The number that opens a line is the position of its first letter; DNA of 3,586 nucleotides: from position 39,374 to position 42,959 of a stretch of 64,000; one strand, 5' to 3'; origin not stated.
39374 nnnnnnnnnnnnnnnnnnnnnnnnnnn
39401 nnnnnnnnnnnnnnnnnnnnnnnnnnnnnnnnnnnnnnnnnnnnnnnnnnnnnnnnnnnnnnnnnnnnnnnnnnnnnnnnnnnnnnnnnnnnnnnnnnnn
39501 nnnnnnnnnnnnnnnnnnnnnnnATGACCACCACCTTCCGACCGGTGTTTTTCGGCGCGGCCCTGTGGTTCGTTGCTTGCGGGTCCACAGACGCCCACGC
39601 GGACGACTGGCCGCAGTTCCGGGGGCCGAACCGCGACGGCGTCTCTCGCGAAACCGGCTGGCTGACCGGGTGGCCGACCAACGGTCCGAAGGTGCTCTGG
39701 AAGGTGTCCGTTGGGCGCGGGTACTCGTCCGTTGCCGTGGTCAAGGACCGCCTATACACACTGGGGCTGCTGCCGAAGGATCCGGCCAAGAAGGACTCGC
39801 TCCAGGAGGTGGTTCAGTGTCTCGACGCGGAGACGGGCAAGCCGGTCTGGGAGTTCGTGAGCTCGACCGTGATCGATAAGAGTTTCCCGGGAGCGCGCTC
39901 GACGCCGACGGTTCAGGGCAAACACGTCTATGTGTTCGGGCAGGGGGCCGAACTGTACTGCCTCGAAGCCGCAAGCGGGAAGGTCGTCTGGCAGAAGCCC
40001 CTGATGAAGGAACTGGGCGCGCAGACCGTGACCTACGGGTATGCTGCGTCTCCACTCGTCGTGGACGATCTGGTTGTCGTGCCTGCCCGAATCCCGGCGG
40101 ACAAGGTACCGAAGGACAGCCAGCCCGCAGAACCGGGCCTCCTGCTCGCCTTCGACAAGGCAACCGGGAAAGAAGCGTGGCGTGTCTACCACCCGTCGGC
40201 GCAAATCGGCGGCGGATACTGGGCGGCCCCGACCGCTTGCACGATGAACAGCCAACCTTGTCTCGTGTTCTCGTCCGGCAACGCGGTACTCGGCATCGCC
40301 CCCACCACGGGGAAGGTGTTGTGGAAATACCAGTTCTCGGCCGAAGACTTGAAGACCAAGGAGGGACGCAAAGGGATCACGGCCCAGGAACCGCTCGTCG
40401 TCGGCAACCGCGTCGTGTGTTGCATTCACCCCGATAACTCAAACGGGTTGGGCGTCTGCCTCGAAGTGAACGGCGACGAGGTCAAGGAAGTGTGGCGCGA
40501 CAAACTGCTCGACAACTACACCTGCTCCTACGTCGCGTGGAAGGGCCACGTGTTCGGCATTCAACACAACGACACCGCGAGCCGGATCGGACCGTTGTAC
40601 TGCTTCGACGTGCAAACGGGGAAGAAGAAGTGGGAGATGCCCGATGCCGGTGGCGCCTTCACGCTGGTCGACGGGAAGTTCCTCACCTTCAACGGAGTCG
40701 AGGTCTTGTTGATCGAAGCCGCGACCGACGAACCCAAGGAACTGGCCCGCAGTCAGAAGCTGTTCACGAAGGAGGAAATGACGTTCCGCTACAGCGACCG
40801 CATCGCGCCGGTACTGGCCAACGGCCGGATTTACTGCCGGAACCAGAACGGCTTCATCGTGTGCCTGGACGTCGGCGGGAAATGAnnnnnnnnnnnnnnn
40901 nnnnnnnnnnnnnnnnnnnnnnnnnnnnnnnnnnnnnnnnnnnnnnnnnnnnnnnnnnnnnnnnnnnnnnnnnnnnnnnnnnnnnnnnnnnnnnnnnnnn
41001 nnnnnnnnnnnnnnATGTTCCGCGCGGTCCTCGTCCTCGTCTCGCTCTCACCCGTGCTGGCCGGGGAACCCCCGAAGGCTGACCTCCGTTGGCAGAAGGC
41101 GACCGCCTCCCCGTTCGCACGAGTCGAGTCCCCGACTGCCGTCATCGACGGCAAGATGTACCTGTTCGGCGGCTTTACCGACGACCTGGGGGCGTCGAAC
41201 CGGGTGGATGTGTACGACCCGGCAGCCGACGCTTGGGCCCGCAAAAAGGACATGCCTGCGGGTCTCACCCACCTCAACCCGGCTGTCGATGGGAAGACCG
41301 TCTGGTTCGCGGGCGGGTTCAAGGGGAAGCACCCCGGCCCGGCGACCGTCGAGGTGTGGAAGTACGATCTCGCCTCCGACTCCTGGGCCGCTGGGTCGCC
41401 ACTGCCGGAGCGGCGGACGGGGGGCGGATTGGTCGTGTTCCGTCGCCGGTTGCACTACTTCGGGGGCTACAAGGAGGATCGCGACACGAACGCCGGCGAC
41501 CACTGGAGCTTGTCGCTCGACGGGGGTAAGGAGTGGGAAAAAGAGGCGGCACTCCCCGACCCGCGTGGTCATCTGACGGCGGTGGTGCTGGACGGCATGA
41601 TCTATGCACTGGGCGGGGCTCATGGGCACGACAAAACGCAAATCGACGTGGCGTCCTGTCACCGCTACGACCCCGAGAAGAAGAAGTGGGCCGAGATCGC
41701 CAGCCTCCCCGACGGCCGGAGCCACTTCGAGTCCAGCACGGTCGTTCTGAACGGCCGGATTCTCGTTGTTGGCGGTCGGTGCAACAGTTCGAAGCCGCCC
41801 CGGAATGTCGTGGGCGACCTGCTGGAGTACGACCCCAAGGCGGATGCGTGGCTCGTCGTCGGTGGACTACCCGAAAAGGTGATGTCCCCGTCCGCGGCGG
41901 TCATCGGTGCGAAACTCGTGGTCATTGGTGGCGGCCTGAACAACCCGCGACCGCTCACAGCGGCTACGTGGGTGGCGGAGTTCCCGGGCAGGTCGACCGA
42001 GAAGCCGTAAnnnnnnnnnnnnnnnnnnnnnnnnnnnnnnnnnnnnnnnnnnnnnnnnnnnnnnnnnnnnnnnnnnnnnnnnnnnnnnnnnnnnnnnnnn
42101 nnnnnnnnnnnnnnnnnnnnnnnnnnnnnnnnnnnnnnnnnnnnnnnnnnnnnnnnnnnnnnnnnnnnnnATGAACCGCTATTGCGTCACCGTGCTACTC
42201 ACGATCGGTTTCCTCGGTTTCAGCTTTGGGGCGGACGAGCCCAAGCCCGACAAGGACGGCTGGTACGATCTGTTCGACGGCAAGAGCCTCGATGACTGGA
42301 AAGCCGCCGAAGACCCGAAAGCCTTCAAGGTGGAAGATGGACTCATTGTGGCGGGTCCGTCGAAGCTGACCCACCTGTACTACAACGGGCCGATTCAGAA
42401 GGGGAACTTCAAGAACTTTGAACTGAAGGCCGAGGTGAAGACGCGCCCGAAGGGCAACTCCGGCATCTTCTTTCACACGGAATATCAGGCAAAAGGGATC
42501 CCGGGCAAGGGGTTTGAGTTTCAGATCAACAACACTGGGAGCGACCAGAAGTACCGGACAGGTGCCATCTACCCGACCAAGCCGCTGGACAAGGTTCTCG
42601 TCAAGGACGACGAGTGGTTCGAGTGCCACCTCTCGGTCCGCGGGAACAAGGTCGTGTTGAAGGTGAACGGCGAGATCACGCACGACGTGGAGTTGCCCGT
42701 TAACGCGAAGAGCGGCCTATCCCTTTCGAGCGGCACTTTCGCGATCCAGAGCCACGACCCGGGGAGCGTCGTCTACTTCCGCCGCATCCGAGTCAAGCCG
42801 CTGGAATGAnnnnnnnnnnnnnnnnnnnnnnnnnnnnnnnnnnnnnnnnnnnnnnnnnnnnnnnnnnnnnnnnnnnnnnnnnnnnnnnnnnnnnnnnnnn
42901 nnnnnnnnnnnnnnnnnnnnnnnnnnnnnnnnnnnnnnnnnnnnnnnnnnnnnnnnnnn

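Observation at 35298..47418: Conserved ~70-bp leader shared by the ECF sigma gene and a DUF1501-WD40-DUF1549 operon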

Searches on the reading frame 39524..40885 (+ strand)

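Call 11: search_protein_families(library=pfam, proteins=[window:39524-40885:+], max_evalue=0.001)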
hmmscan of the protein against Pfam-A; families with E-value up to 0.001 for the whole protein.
window:39524-40885:+ (453 aa): 3 families
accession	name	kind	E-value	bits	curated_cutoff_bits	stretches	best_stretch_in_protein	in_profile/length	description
PF13360.13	PQQ_2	-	1e-31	110.9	27.6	1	95-371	3-232/233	Outer membrane protein assembly factor BamB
PF01011.28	PQQ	-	1.3e-12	47.7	26.7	1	96-227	68-211/595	Glucose/ethanol/alcohol dehydrogenase, beta-propeller domain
PF13570.13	Beta-prop_ACSF4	-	1.6e-09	38.1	133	1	95-158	29-87/329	Beta-alanine-activating enzyme, beta-propeller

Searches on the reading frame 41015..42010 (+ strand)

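Call 11: search_protein_families(library=pfam, proteins=[window:41015-42010:+], max_evalue=0.001)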
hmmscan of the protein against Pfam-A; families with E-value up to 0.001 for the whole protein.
window:41015-42010:+ (331 aa): 11 families
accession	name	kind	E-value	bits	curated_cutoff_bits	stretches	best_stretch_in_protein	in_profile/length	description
PF01344.31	Kelch_1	-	1.7e-32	111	20.1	3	36-81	2-46/46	Kelch motif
PF13964.12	Kelch_6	-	2.4e-29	100.8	25.3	2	186-235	4-50/50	Kelch motif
PF24681.1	Kelch_KLHDC2_KLHL20_DRC7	-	3.2e-29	102.2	50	2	90-306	6-221/221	KLHDC2/KLHL20/DRC7 Kelch-repeats domain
PF13415.12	Kelch_3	-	1.2e-28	99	22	3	195-238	3-43/48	Galactose oxidase, central domain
PF07646.21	Kelch_2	-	3e-26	90.4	21.3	2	36-81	2-48/48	Kelch motif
PF24981.1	Beta-prop_ATRN-LZTR1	-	4e-21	76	50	1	96-310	1-223/289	Attractin/LZTR1 beta-propeller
PF13418.12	Kelch_4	-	1.6e-20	73.2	21.6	0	44-81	10-48/49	Galactose oxidase, central domain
PF24996.1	NANM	-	1.8e-19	70.2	45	3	163-255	31-125/350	N-acetylneuraminate epimerase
PF25210.1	Kelch_FKB95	-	3.2e-17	63.5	70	2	172-297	68-179/268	FKB95, Kelch-repeats domain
PF13854.13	Kelch_HCF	-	0.00032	20.5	113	0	27-57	113-143/345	Host cell factor, Kelch-repeats domain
PF19755.4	DUF6242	-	0.00088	19.6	29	0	215-255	120-160/217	Domain of unknown function (DUF6242)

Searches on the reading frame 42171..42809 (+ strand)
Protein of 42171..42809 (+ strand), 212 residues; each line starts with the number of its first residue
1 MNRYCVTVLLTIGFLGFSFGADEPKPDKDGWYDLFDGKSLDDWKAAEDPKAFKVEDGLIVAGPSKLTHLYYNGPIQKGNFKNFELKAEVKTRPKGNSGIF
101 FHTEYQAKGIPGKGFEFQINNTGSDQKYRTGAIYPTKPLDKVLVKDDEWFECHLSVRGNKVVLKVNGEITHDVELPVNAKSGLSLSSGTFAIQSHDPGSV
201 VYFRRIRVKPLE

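Call 11: search_protein_families(library=pfam, proteins=[window:42171-42809:+], max_evalue=0.001)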
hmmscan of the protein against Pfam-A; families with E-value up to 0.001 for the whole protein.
window:42171-42809:+ (212 aa): 1 family
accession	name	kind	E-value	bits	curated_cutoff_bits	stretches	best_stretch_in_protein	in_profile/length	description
PF06439.18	3keto-disac_hyd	-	6.9e-40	137.5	26.8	1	30-209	1-187/187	3-keto-disaccharide hydrolase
